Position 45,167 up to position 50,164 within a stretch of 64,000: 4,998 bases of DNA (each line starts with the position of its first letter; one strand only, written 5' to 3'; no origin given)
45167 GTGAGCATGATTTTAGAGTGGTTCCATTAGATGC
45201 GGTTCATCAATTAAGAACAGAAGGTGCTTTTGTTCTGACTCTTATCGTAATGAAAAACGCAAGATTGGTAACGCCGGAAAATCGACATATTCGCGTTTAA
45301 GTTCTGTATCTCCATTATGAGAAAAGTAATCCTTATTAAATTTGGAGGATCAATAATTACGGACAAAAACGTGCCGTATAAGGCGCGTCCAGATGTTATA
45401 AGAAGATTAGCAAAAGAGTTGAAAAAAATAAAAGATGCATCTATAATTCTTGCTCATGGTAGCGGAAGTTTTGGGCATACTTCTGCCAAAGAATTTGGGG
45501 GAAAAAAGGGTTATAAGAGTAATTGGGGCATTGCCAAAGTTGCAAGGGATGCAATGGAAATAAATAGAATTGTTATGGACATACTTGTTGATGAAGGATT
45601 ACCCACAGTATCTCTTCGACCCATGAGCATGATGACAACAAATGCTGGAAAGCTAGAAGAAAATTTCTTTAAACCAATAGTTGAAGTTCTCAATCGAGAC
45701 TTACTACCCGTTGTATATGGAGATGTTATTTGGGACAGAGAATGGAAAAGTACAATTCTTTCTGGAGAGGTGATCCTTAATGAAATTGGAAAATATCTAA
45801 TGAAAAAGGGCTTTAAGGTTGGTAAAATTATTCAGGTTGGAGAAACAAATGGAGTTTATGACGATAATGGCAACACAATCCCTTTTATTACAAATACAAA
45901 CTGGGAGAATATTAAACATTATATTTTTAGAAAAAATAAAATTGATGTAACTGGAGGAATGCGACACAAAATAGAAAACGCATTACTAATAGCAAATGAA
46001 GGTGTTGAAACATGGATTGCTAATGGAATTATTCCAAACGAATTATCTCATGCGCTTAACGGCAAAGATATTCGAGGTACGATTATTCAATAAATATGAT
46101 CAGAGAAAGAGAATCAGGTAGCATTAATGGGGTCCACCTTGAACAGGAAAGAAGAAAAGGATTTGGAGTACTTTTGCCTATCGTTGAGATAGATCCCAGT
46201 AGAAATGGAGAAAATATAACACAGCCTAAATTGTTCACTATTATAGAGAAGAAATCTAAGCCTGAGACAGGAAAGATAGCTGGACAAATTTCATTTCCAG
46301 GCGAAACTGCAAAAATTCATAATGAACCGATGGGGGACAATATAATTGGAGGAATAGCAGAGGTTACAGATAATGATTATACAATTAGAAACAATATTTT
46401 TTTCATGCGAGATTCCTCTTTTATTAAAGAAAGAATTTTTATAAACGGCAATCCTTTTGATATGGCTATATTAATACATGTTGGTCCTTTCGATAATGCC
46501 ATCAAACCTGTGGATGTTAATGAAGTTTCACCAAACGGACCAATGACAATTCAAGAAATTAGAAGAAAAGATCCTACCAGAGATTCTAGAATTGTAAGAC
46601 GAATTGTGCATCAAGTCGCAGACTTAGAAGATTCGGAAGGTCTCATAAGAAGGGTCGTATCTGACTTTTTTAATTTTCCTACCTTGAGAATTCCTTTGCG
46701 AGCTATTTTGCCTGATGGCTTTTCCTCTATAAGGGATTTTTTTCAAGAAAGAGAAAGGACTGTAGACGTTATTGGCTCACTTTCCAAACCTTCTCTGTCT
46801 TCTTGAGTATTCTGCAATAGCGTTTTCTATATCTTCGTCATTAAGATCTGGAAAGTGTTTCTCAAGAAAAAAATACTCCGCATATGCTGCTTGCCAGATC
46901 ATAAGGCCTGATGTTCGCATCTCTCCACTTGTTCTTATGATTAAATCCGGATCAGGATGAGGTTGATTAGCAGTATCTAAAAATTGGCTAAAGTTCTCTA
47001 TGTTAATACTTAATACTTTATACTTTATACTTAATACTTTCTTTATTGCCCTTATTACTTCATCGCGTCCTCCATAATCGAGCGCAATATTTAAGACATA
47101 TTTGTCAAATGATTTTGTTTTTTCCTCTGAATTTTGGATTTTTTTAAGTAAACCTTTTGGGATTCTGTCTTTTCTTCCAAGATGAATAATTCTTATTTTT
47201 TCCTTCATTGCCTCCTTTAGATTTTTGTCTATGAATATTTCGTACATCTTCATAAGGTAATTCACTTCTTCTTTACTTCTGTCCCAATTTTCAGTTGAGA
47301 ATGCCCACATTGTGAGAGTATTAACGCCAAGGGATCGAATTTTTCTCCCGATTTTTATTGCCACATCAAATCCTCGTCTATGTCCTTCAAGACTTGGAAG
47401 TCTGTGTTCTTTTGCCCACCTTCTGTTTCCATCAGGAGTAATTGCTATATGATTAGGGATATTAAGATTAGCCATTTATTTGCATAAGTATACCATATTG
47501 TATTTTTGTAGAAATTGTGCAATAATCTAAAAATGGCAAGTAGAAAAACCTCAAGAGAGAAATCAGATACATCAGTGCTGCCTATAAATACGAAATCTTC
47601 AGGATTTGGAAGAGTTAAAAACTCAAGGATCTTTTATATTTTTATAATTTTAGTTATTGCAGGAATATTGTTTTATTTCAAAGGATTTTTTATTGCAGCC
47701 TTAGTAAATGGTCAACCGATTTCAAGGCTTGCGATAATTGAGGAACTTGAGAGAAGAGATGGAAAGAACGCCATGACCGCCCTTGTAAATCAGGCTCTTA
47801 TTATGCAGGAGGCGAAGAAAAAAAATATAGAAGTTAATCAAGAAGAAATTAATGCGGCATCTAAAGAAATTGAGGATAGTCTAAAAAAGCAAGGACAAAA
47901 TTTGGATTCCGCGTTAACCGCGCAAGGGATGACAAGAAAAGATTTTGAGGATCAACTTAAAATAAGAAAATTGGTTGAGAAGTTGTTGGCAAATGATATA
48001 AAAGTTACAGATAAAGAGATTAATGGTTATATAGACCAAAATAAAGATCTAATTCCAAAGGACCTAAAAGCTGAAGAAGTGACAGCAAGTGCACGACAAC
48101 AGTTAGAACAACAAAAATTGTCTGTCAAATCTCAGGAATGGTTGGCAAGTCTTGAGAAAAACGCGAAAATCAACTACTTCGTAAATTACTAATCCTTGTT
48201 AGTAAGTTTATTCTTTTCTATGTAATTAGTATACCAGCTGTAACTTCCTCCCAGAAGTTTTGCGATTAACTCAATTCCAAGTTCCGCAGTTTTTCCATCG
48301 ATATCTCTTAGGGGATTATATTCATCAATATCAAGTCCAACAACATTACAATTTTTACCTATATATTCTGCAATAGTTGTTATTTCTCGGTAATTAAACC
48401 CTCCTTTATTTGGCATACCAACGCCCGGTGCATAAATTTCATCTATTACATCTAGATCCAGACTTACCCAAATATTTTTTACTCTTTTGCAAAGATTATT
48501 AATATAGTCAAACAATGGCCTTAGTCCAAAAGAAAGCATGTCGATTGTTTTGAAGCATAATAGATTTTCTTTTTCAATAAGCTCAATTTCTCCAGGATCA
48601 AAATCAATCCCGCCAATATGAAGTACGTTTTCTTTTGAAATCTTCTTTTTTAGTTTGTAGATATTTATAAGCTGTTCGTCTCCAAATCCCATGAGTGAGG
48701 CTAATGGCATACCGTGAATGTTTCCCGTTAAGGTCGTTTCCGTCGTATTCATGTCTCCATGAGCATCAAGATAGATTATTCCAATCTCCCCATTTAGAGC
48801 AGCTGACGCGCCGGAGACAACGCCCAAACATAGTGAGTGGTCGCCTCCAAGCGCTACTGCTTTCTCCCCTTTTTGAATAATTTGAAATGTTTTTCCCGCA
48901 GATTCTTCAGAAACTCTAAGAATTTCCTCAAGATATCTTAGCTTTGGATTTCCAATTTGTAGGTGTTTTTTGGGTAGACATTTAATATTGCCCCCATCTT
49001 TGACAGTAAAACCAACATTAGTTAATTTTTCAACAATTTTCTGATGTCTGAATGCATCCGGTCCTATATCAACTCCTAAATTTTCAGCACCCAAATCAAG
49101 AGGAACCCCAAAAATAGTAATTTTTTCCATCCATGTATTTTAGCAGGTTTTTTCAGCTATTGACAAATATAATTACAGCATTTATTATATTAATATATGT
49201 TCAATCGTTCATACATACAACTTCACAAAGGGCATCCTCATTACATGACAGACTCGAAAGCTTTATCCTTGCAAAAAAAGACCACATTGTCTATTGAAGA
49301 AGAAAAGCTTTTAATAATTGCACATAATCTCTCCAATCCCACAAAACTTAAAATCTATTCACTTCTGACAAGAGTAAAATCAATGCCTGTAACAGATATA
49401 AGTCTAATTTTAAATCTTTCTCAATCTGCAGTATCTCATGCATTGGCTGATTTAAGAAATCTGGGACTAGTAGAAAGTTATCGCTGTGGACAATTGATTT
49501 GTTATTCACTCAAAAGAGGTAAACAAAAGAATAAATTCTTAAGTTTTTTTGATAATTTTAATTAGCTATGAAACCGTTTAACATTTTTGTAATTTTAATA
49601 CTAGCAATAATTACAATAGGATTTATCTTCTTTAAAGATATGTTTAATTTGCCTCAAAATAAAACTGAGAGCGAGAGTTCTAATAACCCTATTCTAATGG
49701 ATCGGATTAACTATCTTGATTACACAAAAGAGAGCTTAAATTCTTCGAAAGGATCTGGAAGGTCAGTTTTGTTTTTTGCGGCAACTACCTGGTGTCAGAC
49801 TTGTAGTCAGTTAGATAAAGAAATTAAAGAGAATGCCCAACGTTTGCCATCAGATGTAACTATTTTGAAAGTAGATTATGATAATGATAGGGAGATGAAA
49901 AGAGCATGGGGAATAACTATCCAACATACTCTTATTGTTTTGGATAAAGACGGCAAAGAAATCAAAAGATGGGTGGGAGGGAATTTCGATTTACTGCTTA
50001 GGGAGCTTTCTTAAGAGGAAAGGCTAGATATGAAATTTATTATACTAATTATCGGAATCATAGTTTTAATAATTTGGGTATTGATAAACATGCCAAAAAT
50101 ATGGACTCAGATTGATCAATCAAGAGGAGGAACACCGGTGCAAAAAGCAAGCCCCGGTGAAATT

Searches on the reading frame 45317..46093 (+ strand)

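Call 70: search_protein_families(library=pfam, max_evalue=0.001, proteins=[window:45317-46093:+])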
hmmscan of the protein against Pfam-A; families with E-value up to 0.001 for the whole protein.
window:45317-46093:+ (258 aa): 1 family
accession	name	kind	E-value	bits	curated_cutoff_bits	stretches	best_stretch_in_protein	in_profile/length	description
PF00696.33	AA_kinase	-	2.5e-26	93.3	24.9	1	3-236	1-234/234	Amino acid kinase family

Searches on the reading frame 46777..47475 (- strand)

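Call 70: search_protein_families(library=pfam, max_evalue=0.001, proteins=[window:46777-47475:-])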
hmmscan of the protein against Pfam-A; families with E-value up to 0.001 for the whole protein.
window:46777-47475:- (232 aa): 1 family
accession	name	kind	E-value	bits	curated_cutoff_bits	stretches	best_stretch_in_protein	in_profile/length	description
PF01255.24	Prenyltransf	-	1.8e-70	237.4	27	1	15-231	3-219/219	Putative undecaprenyl diphosphate synthase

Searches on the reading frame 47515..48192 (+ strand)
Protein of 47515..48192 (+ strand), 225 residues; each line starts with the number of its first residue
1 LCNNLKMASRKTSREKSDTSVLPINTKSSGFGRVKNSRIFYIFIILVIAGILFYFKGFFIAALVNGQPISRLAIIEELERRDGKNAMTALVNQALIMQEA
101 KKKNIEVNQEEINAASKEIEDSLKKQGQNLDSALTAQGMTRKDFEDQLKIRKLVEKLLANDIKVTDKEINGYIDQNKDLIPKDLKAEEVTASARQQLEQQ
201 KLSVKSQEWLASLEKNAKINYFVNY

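Call 70: search_protein_families(library=pfam, max_evalue=0.001, proteins=[window:47515-48192:+])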
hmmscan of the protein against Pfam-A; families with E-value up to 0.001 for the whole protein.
window:47515-48192:+ (225 aa): 2 families
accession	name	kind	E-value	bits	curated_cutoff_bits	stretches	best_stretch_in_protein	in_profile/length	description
PF13624.11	SurA_N_3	-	4e-08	33.7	27.2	1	84-157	85-161/162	SurA-like N-terminal domain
PF09312.16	SurA_N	-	0.00017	22.2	30.8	1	88-149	48-109/118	SurA N-terminal domain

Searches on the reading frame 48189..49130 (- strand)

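Call 70: search_protein_families(library=pfam, max_evalue=0.001, proteins=[window:48189-49130:-])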
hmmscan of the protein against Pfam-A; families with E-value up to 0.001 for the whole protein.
window:48189-49130:- (313 aa): 1 family
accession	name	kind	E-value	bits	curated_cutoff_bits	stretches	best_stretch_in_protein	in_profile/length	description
PF00491.26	Arginase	-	1.6e-55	189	22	1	3-293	2-279/280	Arginase family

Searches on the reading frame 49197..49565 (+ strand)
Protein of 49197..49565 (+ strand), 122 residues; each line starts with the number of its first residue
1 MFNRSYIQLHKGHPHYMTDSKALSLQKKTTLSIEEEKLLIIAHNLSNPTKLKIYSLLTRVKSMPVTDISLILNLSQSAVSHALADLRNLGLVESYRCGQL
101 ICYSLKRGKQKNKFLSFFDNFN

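Call 70: search_protein_families(library=pfam, max_evalue=0.001, proteins=[window:49197-49565:+])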
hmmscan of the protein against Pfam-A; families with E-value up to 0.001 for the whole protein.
window:49197-49565:+ (122 aa): 5 families
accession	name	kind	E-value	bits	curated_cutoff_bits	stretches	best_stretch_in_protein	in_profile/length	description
PF01022.26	HTH_5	-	1.3e-11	44.6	22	1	47-94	1-47/47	Bacterial regulatory protein, arsR family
PF13412.12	HTH_24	-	2.5e-05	24.2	21.9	1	47-93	2-48/48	Winged helix-turn-helix DNA-binding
PF12802.13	MarR_2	-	0.00025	21.6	27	1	63-96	21-54/61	MarR family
PF09339.16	HTH_IclR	-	0.00036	20.7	22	1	59-93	15-49/52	IclR helix-turn-helix domain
PF01978.25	TrmB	-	0.00067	19.9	25.6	0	51-94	11-54/68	Sugar-specific transcriptional regulator TrmB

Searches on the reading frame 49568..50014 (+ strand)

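Call 70: search_protein_families(library=pfam, max_evalue=0.001, proteins=[window:49568-50014:+])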
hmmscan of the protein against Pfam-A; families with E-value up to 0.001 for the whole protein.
window:49568-50014:+ (148 aa): 5 families
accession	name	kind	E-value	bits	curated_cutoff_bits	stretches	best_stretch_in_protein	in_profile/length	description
PF00085.26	Thioredoxin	-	1.8e-09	38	23.5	1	67-139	22-92/103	Thioredoxin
PF08534.16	Redoxin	-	4.5e-07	30.2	26.6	1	56-134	20-100/148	Redoxin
PF13098.12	Thioredoxin_2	-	9.2e-05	23.2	27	1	61-137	2-93/104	Thioredoxin-like domain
PF13905.12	Thioredoxin_8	-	0.00011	22.9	27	0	65-110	2-49/94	Thioredoxin-like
PF00578.27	AhpC-TSA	-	0.00022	21.6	26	1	55-113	18-76/124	AhpC/TSA family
